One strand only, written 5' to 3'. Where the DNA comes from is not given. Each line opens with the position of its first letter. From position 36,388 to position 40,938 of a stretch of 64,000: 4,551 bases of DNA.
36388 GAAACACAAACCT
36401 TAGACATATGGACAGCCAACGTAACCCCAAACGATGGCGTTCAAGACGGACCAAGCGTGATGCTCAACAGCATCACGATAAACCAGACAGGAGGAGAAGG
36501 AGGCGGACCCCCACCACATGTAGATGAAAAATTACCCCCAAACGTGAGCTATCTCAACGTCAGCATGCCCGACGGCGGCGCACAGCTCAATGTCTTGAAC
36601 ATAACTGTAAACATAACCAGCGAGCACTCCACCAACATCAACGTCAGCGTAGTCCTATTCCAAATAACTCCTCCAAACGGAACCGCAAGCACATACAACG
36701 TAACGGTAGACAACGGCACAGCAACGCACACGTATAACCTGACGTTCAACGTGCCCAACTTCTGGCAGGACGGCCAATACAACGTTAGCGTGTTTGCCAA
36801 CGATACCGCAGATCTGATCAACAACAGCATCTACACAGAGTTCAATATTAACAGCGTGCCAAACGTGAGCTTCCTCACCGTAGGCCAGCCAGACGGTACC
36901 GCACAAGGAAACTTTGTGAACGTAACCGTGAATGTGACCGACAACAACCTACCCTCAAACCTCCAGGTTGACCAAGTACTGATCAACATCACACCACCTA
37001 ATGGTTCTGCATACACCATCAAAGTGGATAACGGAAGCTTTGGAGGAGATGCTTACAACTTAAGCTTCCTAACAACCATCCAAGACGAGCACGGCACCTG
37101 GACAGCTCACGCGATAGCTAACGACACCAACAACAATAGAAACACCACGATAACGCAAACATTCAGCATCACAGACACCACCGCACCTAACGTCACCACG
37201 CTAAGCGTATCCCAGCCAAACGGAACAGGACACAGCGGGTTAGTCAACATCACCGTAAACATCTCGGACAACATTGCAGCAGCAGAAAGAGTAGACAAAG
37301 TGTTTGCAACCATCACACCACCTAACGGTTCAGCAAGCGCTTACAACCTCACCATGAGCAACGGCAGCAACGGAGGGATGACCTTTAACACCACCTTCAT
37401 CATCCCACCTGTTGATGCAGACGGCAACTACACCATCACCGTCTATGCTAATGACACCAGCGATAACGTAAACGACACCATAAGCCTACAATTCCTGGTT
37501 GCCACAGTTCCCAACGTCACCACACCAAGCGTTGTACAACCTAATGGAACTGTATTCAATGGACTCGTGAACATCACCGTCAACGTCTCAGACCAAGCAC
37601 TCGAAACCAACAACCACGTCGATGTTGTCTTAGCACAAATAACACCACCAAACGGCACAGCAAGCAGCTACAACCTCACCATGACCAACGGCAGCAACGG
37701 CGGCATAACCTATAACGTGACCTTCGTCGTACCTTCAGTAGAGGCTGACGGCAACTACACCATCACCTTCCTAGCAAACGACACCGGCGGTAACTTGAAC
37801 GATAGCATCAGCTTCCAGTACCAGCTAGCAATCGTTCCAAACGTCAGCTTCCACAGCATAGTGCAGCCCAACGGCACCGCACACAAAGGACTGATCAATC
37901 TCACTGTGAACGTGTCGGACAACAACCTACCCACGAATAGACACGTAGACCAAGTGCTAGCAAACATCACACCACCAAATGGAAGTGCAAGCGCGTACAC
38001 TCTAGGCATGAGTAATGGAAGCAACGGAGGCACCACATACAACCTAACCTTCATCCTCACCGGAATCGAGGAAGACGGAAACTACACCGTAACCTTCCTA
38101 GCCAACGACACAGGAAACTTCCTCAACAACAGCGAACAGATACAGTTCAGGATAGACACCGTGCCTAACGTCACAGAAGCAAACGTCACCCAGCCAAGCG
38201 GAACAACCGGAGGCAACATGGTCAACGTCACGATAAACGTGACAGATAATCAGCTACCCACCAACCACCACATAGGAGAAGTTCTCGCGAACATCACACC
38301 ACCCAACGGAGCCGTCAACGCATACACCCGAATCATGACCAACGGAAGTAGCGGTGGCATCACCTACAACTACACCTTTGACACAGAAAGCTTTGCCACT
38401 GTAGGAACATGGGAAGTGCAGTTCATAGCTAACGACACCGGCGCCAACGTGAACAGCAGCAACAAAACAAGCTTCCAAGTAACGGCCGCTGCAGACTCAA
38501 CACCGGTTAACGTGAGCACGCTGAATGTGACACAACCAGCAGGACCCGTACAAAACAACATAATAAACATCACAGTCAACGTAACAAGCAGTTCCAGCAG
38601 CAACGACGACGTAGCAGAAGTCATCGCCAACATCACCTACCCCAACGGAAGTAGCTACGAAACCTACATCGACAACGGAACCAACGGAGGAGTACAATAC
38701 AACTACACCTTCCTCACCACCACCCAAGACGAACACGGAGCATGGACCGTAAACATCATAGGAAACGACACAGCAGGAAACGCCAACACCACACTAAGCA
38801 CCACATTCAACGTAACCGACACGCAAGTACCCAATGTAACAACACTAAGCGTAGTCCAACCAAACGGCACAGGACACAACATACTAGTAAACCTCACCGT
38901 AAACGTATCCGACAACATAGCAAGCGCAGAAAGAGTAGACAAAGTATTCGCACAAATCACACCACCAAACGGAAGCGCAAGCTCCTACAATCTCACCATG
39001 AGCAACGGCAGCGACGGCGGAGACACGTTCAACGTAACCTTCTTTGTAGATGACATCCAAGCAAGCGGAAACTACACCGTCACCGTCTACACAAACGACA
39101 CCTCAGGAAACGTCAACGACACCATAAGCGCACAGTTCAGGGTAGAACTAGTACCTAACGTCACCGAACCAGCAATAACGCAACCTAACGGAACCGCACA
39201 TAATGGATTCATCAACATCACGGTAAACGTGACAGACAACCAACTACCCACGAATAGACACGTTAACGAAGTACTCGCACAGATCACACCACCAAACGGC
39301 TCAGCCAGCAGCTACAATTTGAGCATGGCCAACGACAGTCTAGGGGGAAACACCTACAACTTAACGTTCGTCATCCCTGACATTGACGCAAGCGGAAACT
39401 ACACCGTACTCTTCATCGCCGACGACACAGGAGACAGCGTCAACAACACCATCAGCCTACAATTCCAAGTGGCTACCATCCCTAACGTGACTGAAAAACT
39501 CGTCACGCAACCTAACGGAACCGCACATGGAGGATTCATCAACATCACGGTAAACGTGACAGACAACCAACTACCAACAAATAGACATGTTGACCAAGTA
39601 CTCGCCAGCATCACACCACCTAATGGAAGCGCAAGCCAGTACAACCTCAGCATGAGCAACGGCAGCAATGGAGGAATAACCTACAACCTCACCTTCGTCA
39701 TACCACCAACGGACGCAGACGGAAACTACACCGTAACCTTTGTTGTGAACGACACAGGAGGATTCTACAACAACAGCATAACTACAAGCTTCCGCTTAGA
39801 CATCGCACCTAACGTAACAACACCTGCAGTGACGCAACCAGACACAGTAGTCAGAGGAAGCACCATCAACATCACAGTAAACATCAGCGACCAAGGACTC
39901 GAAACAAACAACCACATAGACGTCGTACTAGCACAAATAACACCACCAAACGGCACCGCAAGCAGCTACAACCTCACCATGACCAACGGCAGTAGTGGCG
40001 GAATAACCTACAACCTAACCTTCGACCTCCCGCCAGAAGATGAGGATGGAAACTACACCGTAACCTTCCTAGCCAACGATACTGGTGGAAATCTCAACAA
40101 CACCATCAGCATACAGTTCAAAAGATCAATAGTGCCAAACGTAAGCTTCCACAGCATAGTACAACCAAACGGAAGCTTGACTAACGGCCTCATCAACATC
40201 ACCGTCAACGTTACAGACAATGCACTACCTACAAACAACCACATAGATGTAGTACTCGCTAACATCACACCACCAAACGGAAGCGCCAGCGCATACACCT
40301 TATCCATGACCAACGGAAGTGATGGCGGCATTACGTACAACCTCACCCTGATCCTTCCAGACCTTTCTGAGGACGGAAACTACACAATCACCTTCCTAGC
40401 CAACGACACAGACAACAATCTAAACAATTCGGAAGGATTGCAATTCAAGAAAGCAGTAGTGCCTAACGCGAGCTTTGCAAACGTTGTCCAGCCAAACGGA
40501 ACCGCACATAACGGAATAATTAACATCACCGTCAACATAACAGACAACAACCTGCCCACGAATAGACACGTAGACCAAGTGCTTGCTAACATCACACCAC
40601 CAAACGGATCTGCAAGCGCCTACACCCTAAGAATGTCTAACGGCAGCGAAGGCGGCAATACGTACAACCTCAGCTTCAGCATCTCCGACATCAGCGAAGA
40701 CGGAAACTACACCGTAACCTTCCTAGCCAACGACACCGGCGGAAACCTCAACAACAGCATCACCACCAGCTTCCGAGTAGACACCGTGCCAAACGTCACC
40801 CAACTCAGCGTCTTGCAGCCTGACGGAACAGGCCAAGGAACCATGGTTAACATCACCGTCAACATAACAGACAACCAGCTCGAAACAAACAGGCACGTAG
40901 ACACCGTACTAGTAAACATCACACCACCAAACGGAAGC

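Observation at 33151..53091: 19.9-kb gene for a 6,646-aa modular surface protein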

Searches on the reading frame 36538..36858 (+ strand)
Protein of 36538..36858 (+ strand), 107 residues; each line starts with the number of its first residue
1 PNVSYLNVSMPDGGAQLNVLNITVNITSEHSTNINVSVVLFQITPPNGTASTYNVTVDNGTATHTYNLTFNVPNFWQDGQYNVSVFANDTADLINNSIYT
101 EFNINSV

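Call 35: predict_structure(alignment_id=A1)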
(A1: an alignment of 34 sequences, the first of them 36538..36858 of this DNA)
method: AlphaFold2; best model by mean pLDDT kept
length: 107 residues; sequences in the alignment: 34
mean_pLDDT: 85.2   pTM: 0.76
mean pLDDT of the five models: 85.2, 84.8, 82.1, 79.3, 79.3
residues with pLDDT >= 90: 34; 70-90: 67; 50-70: 6; < 50: 0
segments of 3 or more residues with pLDDT < 50: none
pLDDT, mean of each block of 10 residues (from residue 1): 89 80 89 88 81 86 90 87 90 78 80
secondary structure, 60 per line:
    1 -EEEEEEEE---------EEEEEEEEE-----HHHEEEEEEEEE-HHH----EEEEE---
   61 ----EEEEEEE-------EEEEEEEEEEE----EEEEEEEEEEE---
elements in order: E2-9 E19-27 E36-44 E53-57 E65-71 E79-89 E94-104

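Call 36: search_protein_representatives(alignment_id=A1)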
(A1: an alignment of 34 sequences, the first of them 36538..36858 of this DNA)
Query: 34 sequences, 107 profile positions. Proteins with E-value up to 0.001 (for the whole library): 2404; up to 1e-10: 871; up to 1e-30: 198. The best 150 are listed.
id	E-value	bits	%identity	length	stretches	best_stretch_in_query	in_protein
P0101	0.0e+00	2069.9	-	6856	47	1-105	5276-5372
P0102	0.0e+00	1066.7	-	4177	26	1-104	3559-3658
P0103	0.0e+00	1005.4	-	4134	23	8-105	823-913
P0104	9.4e-259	855.3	-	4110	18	1-105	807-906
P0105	4.6e-250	827.3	-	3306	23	12-105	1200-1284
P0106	8.9e-243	803.9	-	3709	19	14-102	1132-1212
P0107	5.9e-210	698.4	-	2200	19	11-104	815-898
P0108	4.1e-181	605.6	-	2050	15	9-106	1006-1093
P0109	1.5e-178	597.4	-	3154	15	16-106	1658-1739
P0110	1.2e-176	591.3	-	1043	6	1-106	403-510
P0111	2.4e-167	561.3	-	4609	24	15-106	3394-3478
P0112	6.4e-167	560.0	-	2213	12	2-106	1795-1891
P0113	2.3e-161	542.1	-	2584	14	1-106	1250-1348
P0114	4.6e-156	525.0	-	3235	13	1-106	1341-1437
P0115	7.9e-149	501.8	-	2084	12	15-106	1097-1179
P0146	5.1e-82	286.9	-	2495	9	1-106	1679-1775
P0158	9.5e-72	253.9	-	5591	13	1-105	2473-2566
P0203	6.1e-48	177.4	-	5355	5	6-105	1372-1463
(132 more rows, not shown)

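Call 40: fold_search(model_id=the predicted structure, library=pdb)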
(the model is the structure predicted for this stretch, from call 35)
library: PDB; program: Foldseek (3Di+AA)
matches with E <= 10: 1753; with E <= 0.001: 8
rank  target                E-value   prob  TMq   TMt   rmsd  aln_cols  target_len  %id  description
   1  7u01_A                3.9e-04  1.00  0.69  0.70   4.4       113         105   10  Structure of CD148 fibronectin type III domain 2 (released 2023-02-22)
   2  5dft_A                4.1e-04  1.00  0.61  0.72   3.5       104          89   19  Structure of the Eleventh Type III Domain from Human Fibronectin (released 2016-09-14)
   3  6u4z                  4.3e-04  1.00  0.65  0.17   3.2       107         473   11  Crystal Structure of a family 76 glycoside hydrolase from a bovine Bacteroides thetaiotaomicron strain (released 2020-04-29)
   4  7u01_D                4.8e-04  1.00  0.69  0.70   4.3       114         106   10  Structure of CD148 fibronectin type III domain 2 (released 2023-02-22)
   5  5dft_B                6.3e-04  1.00  0.61  0.72   3.5       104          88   19  Structure of the Eleventh Type III Domain from Human Fibronectin (released 2016-09-14)
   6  2p9r_B                6.3e-04  1.00  0.53  0.57   4.7       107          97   14  Human alpha2-macroglogulin is composed of multiple domains, as predicted by homology with complement component C3 (released 2007-08-21)
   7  7u01_B                7.8e-04  1.00  0.68  0.70   4.3       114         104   10  Structure of CD148 fibronectin type III domain 2 (released 2023-02-22)
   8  7pks_g                9.7e-04  1.00  0.62  0.10   4.2       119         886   13  Structural basis of Integrator-mediated transcription regulation (released 2021-12-08)
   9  6r4m_B                1.1e-03  1.00  0.58  0.47   4.4       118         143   10  Crystal structure of S. cerevisia Niemann-Pick type C protein NPC2 (released 2019-09-25)
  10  7u01_C                1.1e-03  1.00  0.67  0.70   5.3       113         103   11  Structure of CD148 fibronectin type III domain 2 (released 2023-02-22)
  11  5j67_D                1.1e-03  1.00  0.67  0.15   5.7       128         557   16  Structure of Astrotactin-2, a conserved vertebrate-specific and perforin-like membrane protein involved in neuronal de (released 2016-05-25)
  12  6r4m_A                1.2e-03  1.00  0.59  0.48   4.2       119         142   11  Crystal structure of S. cerevisia Niemann-Pick type C protein NPC2 (released 2019-09-25)
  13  4bk8                  1.3e-03  1.00  0.58  0.52   4.5       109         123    9  Superoxide reductase (Neelaredoxin) from Ignicoccus hospitalis (released 2014-04-02)
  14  3isy                  1.5e-03  1.00  0.47  0.44   7.7       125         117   14  Crystal structure of an intracellular proteinase inhibitor (ipi, bsu11130) from bacillus subtilis at 2.61 A resolution (released 2009-09-15)
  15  6r4n_E                1.7e-03  1.00  0.54  0.44   5.1       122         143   11  Crystal structure of S. cerevisia Niemann-Pick type C protein NPC2 with ergosterol bound (released 2019-09-25)
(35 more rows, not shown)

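Call 43: list_cluster_members(proteins=[P0101, P0102, P0103, P0104, P0105, P0106, P0111, P0158, P0146, P0203])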
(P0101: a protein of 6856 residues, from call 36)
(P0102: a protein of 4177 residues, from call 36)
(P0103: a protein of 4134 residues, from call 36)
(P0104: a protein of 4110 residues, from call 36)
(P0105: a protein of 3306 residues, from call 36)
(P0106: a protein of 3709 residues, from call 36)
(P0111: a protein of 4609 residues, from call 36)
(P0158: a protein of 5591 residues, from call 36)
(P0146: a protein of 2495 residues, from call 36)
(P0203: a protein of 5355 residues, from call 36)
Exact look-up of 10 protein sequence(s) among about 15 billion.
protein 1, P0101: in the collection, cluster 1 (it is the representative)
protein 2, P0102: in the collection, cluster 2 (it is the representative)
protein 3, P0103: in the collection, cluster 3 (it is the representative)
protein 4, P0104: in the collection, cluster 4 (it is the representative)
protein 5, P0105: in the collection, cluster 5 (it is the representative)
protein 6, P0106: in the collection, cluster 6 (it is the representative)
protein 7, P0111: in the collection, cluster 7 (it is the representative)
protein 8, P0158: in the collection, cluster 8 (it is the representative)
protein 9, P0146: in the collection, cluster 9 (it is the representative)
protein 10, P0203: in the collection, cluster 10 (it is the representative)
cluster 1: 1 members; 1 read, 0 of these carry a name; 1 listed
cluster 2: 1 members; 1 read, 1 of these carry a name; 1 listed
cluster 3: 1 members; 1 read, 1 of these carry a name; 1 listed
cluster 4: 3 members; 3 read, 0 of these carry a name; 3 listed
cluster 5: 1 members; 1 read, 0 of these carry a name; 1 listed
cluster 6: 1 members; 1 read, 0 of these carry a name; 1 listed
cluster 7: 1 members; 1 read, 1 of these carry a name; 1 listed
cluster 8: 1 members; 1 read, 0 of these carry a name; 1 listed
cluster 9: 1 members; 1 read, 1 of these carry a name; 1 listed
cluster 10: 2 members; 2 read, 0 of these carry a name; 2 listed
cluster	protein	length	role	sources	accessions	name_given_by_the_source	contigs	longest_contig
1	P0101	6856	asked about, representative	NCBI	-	-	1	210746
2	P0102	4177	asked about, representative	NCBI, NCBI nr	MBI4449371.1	DNRLRE domain-containing protein, partial [Candidatus Woesearchaeota archaeon] | DNRLRE domain-containing protein [Candidatus Woesearchaeota archaeon]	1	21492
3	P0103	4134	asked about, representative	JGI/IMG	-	hypothetical protein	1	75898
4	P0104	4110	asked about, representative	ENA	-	-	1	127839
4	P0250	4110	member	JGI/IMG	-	-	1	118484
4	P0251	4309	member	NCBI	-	-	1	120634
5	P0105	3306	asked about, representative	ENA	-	-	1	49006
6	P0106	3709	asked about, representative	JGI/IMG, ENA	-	-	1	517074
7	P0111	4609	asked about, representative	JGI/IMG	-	hypothetical protein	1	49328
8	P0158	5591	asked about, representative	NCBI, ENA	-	-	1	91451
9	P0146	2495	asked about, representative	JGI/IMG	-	hypothetical protein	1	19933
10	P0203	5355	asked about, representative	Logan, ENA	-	-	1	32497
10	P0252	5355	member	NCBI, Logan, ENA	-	-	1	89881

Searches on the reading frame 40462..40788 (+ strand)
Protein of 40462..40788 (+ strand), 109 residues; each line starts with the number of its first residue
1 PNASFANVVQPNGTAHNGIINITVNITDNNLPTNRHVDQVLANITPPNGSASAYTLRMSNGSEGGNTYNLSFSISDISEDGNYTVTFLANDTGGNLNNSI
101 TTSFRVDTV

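Call 46: find_related_loci(query=A2, collection=genome_contigs, flank=10000)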
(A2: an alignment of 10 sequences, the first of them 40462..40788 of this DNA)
Query A2 (109 aa) in genome_contigs; peptide patterns used: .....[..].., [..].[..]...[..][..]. (x = any residue, [..] = any of these).
271 stretches matched a pattern; 19 encode a relative of the query (tblastn E <= 1e-3); 19 distinct loci.
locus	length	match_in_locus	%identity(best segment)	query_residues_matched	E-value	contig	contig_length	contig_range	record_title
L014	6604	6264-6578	59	1-106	7e-37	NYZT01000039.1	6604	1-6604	MAG: Candidatus Woesearchaeota archaeon isolate ARS49 MHASMcontig_193555, whole genome shotgun sequence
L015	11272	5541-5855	49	1-106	2e-26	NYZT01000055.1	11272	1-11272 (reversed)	MAG: Candidatus Woesearchaeota archaeon isolate ARS49 MHASMcontig_225909, whole genome shotgun sequence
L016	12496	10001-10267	55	1-91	2e-22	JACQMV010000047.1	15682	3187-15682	MAG: Candidatus Woesearchaeota archaeon isolate NC_groundwater_1238_Ag_S-0.1um_39_91 S_p1_S3_coassembly_k141_2106974, wh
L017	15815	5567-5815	43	17-109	2e-13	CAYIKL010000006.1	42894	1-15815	MAG TPA_asm: uncultured Methanosarcinales archaeon isolate ERP119705_co24_1021 genome assembly, contig: NODE_740_length_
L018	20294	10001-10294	45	3-104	4e-13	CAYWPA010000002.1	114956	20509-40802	MAG TPA_asm: uncultured Methanosarcinales archaeon isolate ERP125453_co1_72 genome assembly, contig: NODE_71_length_1149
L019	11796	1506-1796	40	1-108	6e-13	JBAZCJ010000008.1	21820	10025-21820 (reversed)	MAG: Candidatus Woesearchaeota archaeon isolate SO_2017_GW1_134 NODE_9394_length_21820_cov_0.903010_OW334_2017, whole ge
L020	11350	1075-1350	38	1-104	9e-12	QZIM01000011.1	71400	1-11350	MAG: Candidatus Woesearchaeota archaeon isolate SURF_65 Ga0104751_1000418, whole genome shotgun sequence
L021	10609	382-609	43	20-106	1e-10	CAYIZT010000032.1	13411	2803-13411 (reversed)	MAG TPA_asm: uncultured Methanosarcinales archaeon isolate ERP119705_co9_54 genome assembly, contig: NODE_5694_length_13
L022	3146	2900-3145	41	9-100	1e-9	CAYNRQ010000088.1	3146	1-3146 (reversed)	MAG TPA_asm: uncultured archaeon isolate binchicken_co19_608 genome assembly, contig: NODE_57306_length_3146_cov_9.09705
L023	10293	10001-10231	40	20-106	1e-8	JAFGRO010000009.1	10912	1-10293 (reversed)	MAG: Candidatus Woesearchaeota archaeon isolate Zod_Metabat.833 k87_2052918, whole genome shotgun sequence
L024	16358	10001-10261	36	10-107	2e-9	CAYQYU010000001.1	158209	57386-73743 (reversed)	MAG TPA_asm: uncultured archaeon isolate SRP185896_co2_102 genome assembly, contig: NODE_7_length_158209_cov_6.491116, w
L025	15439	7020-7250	37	18-106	2e-8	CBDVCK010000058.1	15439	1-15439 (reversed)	MAG TPA_asm: uncultured Thermoplasmata archaeon isolate SRR22302367_concoct_124 genome assembly, contig: ERZ26661968.176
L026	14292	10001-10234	36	19-106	3e-8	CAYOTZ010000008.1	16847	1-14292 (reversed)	MAG TPA_asm: uncultured Methanosarcinales archaeon isolate binchicken_co184_28 genome assembly, contig: NODE_5990_length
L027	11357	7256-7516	33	10-104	3e-7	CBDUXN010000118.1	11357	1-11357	MAG TPA_asm: uncultured Thermoplasmata archaeon isolate SRR22302370_concoct_146 genome assembly, contig: ERZ25074855.499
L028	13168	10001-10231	36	20-106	2e-6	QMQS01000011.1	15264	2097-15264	MAG: Candidatus Woesearchaeota archaeon isolate B29_G15 B29_Guay15_scaffold_00676, whole genome shotgun sequence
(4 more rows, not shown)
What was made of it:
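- Family members come mostly from Woesearchaeota MAGs (calls 43, 46).
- Tried and rejected: It worked with 10 close units (call 46).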
